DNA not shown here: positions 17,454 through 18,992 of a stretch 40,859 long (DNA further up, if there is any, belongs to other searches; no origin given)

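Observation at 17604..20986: Cytoplasmic-looking tyrosinase co-transcribed with a HEAT-repeat protein and a HEAT/SCO-like fusion: a possible non-MelC1 copper-loading module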

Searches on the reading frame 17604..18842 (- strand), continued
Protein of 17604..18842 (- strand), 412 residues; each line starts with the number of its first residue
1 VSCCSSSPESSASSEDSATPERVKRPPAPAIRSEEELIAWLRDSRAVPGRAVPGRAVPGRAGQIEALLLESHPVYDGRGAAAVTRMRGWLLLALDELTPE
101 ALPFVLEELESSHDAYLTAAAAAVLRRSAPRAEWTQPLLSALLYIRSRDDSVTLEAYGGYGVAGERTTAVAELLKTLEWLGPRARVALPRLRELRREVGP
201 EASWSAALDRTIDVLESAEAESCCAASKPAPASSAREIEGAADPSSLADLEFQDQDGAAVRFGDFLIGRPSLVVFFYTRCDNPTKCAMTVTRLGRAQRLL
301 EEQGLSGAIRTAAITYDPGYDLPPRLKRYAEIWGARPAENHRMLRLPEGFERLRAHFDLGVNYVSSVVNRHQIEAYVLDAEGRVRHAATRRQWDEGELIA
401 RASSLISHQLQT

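Call 16: find_related_loci(query=A1, collection=genome_contigs, flank=6000)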
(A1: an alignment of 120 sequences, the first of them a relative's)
Query A1 (412 aa) in genome_contigs; peptide patterns used: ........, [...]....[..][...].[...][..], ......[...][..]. (x = any residue, [..] = any of these).
250 stretches matched a pattern; 193 encode a relative of the query (tblastn E <= 1e-3); the best 80 are kept; 80 distinct loci.
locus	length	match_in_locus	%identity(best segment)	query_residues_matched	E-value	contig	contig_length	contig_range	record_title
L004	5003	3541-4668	49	2-405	8e-107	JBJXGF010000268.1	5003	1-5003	MAG: Acidimicrobiales bacterium isolate F1F2.bin.335 k127_9750458, whole genome shotgun sequence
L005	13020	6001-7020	57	67-406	1e-103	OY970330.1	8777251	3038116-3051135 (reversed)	MAG: Thermoanaerobaculaceae bacterium isolate MFD05537.bin.c.1 genome assembly, chromosome: 1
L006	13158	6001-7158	49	3-407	3e-103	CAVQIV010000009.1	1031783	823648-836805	MAG: Thermoanaerobaculaceae bacterium isolate MFD10043.bin.2.76 genome assembly, contig: contig_3042, whole genome shotg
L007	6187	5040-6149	51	26-405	2e-101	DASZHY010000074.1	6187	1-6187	MAG TPA_asm: Thermoanaerobaculia bacterium isolate SMAG_U6588 k141_7636891, whole genome shotgun sequence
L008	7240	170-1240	49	58-409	2e-99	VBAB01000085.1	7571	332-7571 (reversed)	MAG: Alphaproteobacteria bacterium isolate AP_23 14_0903_02_30cm_scaffold_8134, whole genome shotgun sequence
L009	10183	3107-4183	49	58-407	2e-98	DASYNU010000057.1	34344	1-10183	MAG TPA_asm: Bryobacteraceae bacterium isolate SMAG_U4411 k141_4549429, whole genome shotgun sequence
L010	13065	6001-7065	46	63-412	1e-95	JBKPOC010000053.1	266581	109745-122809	MAG: Acidobacteriota bacterium isolate GS_HAYS_MAG_00024 GS_HAYS_000002075195, whole genome shotgun sequence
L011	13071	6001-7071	48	58-409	3e-95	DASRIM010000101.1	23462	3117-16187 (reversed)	MAG TPA_asm: Pyrinomonadaceae bacterium isolate SMAG_U10110 k141_1591542, whole genome shotgun sequence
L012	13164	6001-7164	46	1-406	3e-95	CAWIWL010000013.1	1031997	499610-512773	MAG: uncultured Acidobacteriota bacterium isolate MFD04850.bin.1.225 genome assembly, contig: contig_2971, whole genome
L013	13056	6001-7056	46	60-409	2e-95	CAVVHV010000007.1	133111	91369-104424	MAG: uncultured Acidobacteriota bacterium isolate MFD02840.bin.2.108 genome assembly, contig: contig_41079, whole genome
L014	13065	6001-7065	45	63-411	2e-94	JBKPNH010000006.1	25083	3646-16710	MAG: Acidobacteriota bacterium isolate GS_HAYS_MAG_00045 GS_HAYS_000003381220, whole genome shotgun sequence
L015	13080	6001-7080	49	58-407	1e-92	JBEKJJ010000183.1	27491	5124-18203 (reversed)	MAG: Bryobacteraceae bacterium isolate SPRUCE 320 SPRUCE_320_183, whole genome shotgun sequence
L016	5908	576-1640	47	58-406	2e-92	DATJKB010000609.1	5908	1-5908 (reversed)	MAG TPA_asm: Pyrinomonadaceae bacterium isolate SMAG_U15582 k141_965899, whole genome shotgun sequence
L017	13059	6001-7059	45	63-409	3e-92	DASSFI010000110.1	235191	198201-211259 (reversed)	MAG TPA_asm: Pyrinomonadaceae bacterium isolate SMAG_U1001 k141_729765, whole genome shotgun sequence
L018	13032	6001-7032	49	67-409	4e-91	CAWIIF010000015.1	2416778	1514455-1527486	MAG: Bryobacterales bacterium isolate MFD05502.bin.1.55 genome assembly, contig: contig_7453, whole genome shotgun seque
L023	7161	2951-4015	45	63-412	8e-90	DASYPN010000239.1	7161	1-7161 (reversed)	MAG TPA_asm: Pyrinomonadaceae bacterium isolate SMAG_U4457 k141_845461, whole genome shotgun sequence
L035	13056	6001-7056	48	56-402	7e-88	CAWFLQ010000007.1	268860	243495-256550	MAG: uncultured Alphaproteobacteria bacterium isolate MFD06229.bin.2.38 genome assembly, contig: contig_325, whole genom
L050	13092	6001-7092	46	56-409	3e-85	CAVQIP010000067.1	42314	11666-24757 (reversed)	MAG: uncultured Alphaproteobacteria bacterium isolate MFD10007.bin.2.2 genome assembly, contig: contig_6937, whole genom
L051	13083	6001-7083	46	56-406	1e-85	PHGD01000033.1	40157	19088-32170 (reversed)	MAG: Nitrospira sp. LK70 C_2_scaffold_2595, whole genome shotgun sequence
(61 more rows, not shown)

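Call 21: predict_structure(alignment_id=A1)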
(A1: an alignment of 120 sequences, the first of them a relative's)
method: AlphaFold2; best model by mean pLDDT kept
length: 412 residues; sequences in the alignment: 120
mean_pLDDT: 87.6   pTM: 0.82
mean pLDDT of the five models: 87.6, 86.3, 85.9, 85.9, 85.4
residues with pLDDT >= 90: 280; 70-90: 73; 50-70: 51; < 50: 8
segments of 3 or more residues with pLDDT < 50: 1-5
pLDDT, mean of each block of 10 residues (from residue 1): 49 58 81 94 69 67 92 89 94 92 92 93 96 94 93 93 94 98 96 96 96 94 66 66 90 98 98 90 80 96 98 94 96 95 95 88 56 87 90 89 95 89
secondary structure, 60 per line:
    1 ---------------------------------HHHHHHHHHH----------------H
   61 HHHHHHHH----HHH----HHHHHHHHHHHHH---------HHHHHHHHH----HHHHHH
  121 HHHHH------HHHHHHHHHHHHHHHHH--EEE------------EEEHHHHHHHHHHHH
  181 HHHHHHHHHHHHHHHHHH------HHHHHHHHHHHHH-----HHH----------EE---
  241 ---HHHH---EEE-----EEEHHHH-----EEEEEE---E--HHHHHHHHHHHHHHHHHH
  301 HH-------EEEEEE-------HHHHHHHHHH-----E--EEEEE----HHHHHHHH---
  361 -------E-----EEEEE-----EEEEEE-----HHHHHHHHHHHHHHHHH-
elements in order: H34-43 H60-68 H80-92 H102-110 H115-125 H132-148 E151-153 E166-168 H169-198 H205-217 H244-247 E251-253 E259-261 H262-265 E271-276 H283-302 E310-315 H323-332 E341-345 H350-357 E374-378 E384-389 H395-411
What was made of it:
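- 17604..18842 (-): Gene 3: helical domain plus SCO-like thioredoxin-fold protein, 412 aa. The GTG start overlaps the stop of gene 2. AF2 pLDDT 87.6, pTM 0.82 (call 21).
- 18171..18176 (-): Linker Cys-Cys pair (C223, C224) just upstream of the SCO-like domain. Lies in a lower-confidence linker, pLDDT about 66 (call 21).
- On HEAT repeat (PF13646), N-terminal domain of gene 3: The domain is all-helical in the AF2 model (call 21).
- Checked: The N-terminal domain of gene 3 is a helical domain (helices 34-217 in the AF2 model, call 21).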

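Call 22: search_protein_families(library=pfam, proteins=[P0061, P0054, P0025, P0107, P0002], max_evalue=10)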
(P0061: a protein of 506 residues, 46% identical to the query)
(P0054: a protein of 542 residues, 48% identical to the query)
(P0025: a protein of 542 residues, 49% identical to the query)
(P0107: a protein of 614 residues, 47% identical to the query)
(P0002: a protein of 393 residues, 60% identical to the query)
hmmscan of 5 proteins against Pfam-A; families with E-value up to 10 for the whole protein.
P0061 (506 aa): 2 families
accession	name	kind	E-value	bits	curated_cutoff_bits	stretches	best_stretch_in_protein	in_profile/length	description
PF02630.20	SCO1-SenC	-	1.2e-10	41.9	22.8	1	217-303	7-88/134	SCO1/SenC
PF03203.19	MerC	-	0.022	15.8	27.6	1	408-491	19-104/108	MerC mercury resistance protein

P0054 (542 aa): 5 families
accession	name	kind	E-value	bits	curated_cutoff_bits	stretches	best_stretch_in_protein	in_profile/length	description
PF02630.20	SCO1-SenC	-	2.8e-10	40.7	22.8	1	230-316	6-87/134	SCO1/SenC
PF00578.27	AhpC-TSA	-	0.12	12.8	26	1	227-283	7-60/124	AhpC/TSA family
PF18142.6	SLATT_fungal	-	0.15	12.6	26.5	1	484-532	29-78/121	SMODS and SLOG-associating 2TM effector domain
PF13646.12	HEAT_2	-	0.17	12.6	27.7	1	53-96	46-88/88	HEAT repeats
PF03203.19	MerC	-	0.47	11.5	27.6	1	436-514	26-96/108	MerC mercury resistance protein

P0025 (542 aa): 3 families
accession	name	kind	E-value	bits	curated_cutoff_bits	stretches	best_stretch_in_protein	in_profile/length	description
PF02630.20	SCO1-SenC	-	4.2e-12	46.6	22.8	1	231-361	7-133/134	SCO1/SenC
PF00578.27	AhpC-TSA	-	0.1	13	26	1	230-283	10-60/124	AhpC/TSA family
PF03203.19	MerC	-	2.4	9.2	27.6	1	434-515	23-99/108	MerC mercury resistance protein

P0107 (614 aa): 2 families
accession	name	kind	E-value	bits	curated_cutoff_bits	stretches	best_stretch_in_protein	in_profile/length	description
PF02630.20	SCO1-SenC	-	6.2e-08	33.1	22.8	1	231-309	7-80/134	SCO1/SenC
PF03203.19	MerC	-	0.087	13.8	27.6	1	441-517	27-98/108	MerC mercury resistance protein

P0002 (393 aa): 2 families
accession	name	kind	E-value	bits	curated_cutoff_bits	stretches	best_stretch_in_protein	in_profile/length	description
PF02630.20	SCO1-SenC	-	2.7e-11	44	22.8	1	238-323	5-85/134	SCO1/SenC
PF13646.12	HEAT_2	-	0.0085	16.8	27.7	1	72-127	17-69/88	HEAT repeats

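Call 28: fold_search(model_id=the predicted structure, library=pdb)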
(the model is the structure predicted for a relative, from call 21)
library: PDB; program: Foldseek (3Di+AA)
matches with E <= 10: 945; with E <= 0.001: 165
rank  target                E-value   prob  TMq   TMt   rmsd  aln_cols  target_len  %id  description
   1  1xzo_A                7.6e-08  1.00  0.34  0.76   3.9       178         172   21  Identification of a disulfide switch in BsSco, a member of the Sco family of cytochrome c oxidase assembly proteins (released 2005-03-01)
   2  1xzo_B                1.8e-07  1.00  0.33  0.73   3.8       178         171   21  Identification of a disulfide switch in BsSco, a member of the Sco family of cytochrome c oxidase assembly proteins (released 2005-03-01)
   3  4hde                  8.8e-07  1.00  0.33  0.76   3.4       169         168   21  The crystal structure of a SCO1/SenC family lipoprotein from Bacillus anthracis str. Ames (released 2012-10-24)
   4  6n5u_B                3.9e-06  1.00  0.30  0.69   3.8       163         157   16  Crystal structure of Arabidopsis thaliana ScoI with copper bound (released 2019-07-24)
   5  4wbj_A                4.8e-06  1.00  0.30  0.69   4.2       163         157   20  Crystal structure of Bradyrhizobium japonicum ScoI in the oxidized state (released 2015-09-23)
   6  4bpy                  4.8e-06  1.00  0.32  0.70   4.0       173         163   17  Crystal structure of the C90A mutant of the Sco copper chaperone protein from Streptomyces lividans (released 2014-03-05)
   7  3me7_A                5.5e-06  1.00  0.30  0.68   3.6       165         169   17  Crystal structure of putative electron transport protein aq_2194 from Aquifex aeolicus VF5 (released 2010-04-14)
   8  6n5u_A                5.5e-06  1.00  0.29  0.66   4.4       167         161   16  Crystal structure of Arabidopsis thaliana ScoI with copper bound (released 2019-07-24)
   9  4wbj_B                6.7e-06  1.00  0.29  0.68   5.1       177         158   20  Crystal structure of Bradyrhizobium japonicum ScoI in the oxidized state (released 2015-09-23)
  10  4txo_D                1.0e-05  1.00  0.30  0.69   3.7       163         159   20  Crystal structure of the mixed disulfide complex of thioredoxin-like TlpAs(C110S) and copper chaperone ScoIs(C74S) (released 2014-10-01)
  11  3gkm                  1.5e-05  1.00  0.30  0.68   4.7       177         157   18  Insights into the Alkyl Peroxide Reduction Activity of Xanthomonas campestris Bacterioferritin Comigratory Protein from  (released 2009-06-16)
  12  2ggt_A                2.5e-05  1.00  0.32  0.73   3.3       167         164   17  Crystal structure of human SCO1 complexed with nickel. (released 2006-05-16)
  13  3ios                  2.5e-05  1.00  0.27  0.72   3.9       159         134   16  Structure of MTB dsbF in its mixed oxidized and reduced forms (released 2010-01-05)
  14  4txo_H                2.6e-05  1.00  0.28  0.67   4.2       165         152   19  Crystal structure of the mixed disulfide complex of thioredoxin-like TlpAs(C110S) and copper chaperone ScoIs(C74S) (released 2014-10-01)
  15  2b7j_A                2.7e-05  1.00  0.29  0.67   3.8       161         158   19  Crystal Structure of Yeast Sco1 with Copper Bound (released 2006-04-11)
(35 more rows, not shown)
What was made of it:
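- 17604..18842 (-): Top Foldseek hit BsSco 1xzo, E 7.6e-8, TM 0.76 (call 28).
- On SCO1/SenC (PF02630): Top ten Foldseek hits are SCO or SCO-like proteins (1xzo, 4hde, 6n5u, 4wbj, 4bpy and others; call 28)
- Closest known: SCO1/SenC/ScoI copper chaperones of cytochrome c oxidase. Same: These are the closest folds (call 28).
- The fold is closest to BsSco and other copper-binding SCO proteins (call 28). Thioredoxin-fold neighbours in the fold search also include PrxQ, ResA and TlpA, which are redox enzymes (call 28). The thioredoxin fold has PrxQ, ResA and TlpA among its structural neighbours (call 28). SCO proteins themselves have reported thiol-disulfide oxidoreductase activity (established knowledge; the title of PDB entry 1xzo refers to a 'disulfide switch', call 28).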

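Call 29: search_solved_structures(query=A1, max_evalue=0.01, show_alignments=3)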
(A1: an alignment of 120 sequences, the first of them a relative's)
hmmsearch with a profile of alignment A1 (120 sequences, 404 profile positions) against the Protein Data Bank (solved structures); distinct sequences matched with E-value up to 0.01: 8.
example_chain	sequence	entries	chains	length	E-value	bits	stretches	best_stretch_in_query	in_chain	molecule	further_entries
4bpy_A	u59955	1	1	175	1.8e-06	30.3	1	226-306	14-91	SCO PROTEIN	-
1xzo_A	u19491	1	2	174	5.8e-06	28.7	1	222-314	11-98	Hypothetical protein ypmQ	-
1on4_A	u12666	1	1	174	6.3e-06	28.6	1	223-314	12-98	Sco1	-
4wbj_A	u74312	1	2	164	1.5e-05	27.3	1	228-309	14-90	Blr1131 protein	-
4wbr_D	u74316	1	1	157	1.7e-05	27.2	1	228-309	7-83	Blr1131 protein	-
4txo_D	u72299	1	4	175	0.00046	22.4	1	228-309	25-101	Blr1131 protein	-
2rli_A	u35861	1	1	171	0.001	21.3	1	228-372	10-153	SCO2 protein homolog, mitochondrial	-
2b7j_A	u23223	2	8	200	0.0012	21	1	228-394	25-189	SCO1 protein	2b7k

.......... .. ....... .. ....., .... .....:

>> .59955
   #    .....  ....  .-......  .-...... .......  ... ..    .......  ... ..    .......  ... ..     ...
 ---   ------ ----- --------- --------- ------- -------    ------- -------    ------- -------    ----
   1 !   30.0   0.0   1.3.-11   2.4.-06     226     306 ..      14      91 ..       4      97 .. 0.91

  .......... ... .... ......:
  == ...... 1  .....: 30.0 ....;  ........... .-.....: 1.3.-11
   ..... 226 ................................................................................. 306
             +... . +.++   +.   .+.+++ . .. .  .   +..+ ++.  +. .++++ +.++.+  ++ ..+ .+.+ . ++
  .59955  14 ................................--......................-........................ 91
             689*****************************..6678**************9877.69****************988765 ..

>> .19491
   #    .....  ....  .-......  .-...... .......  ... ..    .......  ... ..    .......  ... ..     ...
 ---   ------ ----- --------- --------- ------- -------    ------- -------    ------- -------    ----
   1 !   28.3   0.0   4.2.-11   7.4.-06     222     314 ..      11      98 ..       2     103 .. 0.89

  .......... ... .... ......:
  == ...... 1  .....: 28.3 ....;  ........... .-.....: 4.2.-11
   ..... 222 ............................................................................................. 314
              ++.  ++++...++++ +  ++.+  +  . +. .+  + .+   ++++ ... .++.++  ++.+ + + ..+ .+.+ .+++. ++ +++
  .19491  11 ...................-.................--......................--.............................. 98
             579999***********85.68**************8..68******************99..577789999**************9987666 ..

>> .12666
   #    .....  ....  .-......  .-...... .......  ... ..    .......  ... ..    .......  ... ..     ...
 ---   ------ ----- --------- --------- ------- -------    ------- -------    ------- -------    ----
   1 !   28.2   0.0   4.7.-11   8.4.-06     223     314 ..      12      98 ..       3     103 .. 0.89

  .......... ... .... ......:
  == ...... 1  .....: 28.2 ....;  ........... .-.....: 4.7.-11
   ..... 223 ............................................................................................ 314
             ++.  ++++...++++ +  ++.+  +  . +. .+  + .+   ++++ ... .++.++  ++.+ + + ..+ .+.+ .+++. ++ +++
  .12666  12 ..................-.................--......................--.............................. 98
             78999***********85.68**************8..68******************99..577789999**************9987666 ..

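Call 47: search_protein_families(library=pfam, proteins=[L035:5131-5598:+, L035:3666-4160:+, L050:5342-5920:+, L050:4640-5341:+, L050:3542-4408:+, L051:4671-5240:+, L051:2007-4646:-, L023:2026-2832:-, L035:7424-8128:-, L051:8167-9348:+], max_evalue=0.001)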
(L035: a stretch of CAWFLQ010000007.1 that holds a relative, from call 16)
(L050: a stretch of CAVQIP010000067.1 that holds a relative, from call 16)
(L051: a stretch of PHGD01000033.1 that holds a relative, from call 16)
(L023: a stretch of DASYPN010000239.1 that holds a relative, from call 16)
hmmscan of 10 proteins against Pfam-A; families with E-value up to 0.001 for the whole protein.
L035:5131-5598:+ (155 aa): 0 families

L035:3666-4160:+ (164 aa): 1 family
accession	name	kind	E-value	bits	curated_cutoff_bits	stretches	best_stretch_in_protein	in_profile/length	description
PF13424.12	TPR_12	-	9.5e-06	26.2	30.1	1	89-137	18-68/77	Tetratricopeptide repeat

L050:5342-5920:+ (192 aa): 0 families

L050:4640-5341:+ (233 aa): 1 family
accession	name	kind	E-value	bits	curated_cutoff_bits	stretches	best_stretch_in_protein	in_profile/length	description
PF07371.17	DUF1490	-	0.00051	20.5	28.4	0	159-196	18-55/88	Protein of unknown function (DUF1490)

L050:3542-4408:+ (288 aa): 0 families

L051:4671-5240:+ (189 aa): 0 families

L051:2007-4646:- (879 aa): 1 family
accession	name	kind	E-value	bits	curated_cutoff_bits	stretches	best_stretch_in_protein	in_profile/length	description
PF03176.21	MMPL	-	6.4e-23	81.7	20.5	2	72-436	18-302/333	MMPL family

L023:2026-2832:- (268 aa): 1 family
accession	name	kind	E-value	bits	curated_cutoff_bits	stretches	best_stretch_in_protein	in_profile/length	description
PF02602.20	HEM4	-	4.5e-60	203.1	27.5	1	21-254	2-229/231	Uroporphyrinogen-III synthase HemD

L035:7424-8128:- (234 aa): 0 families

L051:8167-9348:+ (393 aa): 1 family
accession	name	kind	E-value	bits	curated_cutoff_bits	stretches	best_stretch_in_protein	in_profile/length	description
PF06965.17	Na_H_antiport_1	-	1.9e-133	445.4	23.5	1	14-380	2-374/374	Na+/H+ antiporter 1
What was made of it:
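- Tried and rejected: The neighbours are unrelated: HemD, TPR, MMPL and a Na/H antiporter (call 47).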

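Call 66: search_protein_families(library=padloc, proteins=[window:17604-18842:-], max_evalue=0.01)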
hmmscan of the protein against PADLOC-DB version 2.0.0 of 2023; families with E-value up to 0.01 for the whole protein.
window:17604-18842:- (412 aa): 0 families
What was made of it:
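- On Known anti-phage defence systems (PADLOC): 0 hits for all three proteins (call 66)
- Tried and rejected: There are no PADLOC hits (call 66).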
